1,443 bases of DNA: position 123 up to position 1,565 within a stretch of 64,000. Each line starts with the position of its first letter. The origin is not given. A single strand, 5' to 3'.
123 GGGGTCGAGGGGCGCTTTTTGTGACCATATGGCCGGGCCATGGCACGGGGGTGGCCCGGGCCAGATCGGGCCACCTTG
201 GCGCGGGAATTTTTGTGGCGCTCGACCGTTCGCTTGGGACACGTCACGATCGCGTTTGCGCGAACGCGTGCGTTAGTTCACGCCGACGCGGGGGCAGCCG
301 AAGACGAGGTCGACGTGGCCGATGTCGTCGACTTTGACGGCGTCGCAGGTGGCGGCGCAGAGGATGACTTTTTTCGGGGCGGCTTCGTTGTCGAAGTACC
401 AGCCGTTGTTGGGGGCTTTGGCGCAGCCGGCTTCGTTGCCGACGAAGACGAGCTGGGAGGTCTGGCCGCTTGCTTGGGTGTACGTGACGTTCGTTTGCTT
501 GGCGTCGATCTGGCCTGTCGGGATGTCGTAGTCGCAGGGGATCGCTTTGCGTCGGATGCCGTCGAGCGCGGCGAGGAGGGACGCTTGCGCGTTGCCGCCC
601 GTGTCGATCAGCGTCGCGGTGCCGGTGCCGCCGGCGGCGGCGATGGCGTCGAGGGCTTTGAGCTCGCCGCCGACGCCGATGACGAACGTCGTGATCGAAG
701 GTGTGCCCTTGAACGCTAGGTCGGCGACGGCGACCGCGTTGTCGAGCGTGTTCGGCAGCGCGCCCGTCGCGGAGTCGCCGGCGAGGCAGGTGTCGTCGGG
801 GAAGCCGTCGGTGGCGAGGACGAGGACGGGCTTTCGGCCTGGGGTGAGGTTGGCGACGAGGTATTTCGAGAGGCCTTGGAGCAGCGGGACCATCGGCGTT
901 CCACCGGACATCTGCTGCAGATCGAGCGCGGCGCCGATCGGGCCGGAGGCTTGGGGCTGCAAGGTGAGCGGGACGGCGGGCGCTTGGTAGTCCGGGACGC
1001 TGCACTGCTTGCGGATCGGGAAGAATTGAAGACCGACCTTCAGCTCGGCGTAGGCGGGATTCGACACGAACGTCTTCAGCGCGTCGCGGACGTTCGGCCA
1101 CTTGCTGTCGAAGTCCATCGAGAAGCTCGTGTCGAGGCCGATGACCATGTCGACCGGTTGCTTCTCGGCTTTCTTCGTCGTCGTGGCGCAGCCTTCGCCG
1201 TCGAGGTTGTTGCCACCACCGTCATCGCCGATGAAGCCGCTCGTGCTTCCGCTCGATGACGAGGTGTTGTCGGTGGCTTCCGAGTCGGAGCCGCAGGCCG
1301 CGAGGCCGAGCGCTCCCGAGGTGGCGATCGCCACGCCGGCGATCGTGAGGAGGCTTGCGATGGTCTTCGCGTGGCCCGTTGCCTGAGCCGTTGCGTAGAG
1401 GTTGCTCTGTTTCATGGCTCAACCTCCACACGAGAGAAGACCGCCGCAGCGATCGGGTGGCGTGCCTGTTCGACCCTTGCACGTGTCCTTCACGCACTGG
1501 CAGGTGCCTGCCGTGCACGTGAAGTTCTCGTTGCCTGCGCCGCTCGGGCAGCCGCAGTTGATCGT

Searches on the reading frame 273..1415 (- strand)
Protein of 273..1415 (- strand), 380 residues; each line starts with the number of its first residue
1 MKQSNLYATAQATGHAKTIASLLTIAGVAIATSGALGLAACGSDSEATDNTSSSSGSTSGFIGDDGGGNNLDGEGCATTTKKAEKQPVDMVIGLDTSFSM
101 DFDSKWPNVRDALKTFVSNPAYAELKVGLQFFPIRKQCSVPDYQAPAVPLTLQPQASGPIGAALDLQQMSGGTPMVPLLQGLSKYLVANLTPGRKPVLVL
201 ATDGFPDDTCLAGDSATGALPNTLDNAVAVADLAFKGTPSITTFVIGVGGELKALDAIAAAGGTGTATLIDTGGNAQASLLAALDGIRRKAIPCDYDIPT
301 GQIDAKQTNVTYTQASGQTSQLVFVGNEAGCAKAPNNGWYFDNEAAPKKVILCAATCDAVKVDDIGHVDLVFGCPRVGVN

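Call 40: search_protein_families(library=pfam, proteins=[window:273-1415:-])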
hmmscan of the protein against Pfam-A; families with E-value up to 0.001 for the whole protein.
window:273-1415:- (380 aa): 0 families

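Call 88: find_encoding_contigs(protein=window:273-1415:-, flank=10000, max_places=8)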
Protein window:273-1415:- (380 aa): 1 contig read that carries it; 1 place shown.
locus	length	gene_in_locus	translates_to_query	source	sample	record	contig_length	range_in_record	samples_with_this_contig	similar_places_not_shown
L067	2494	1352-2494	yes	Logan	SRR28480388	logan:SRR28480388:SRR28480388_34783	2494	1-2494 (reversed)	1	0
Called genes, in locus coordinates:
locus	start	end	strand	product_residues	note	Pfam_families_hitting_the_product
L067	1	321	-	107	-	?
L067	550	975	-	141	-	-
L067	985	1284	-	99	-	-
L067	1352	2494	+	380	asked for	?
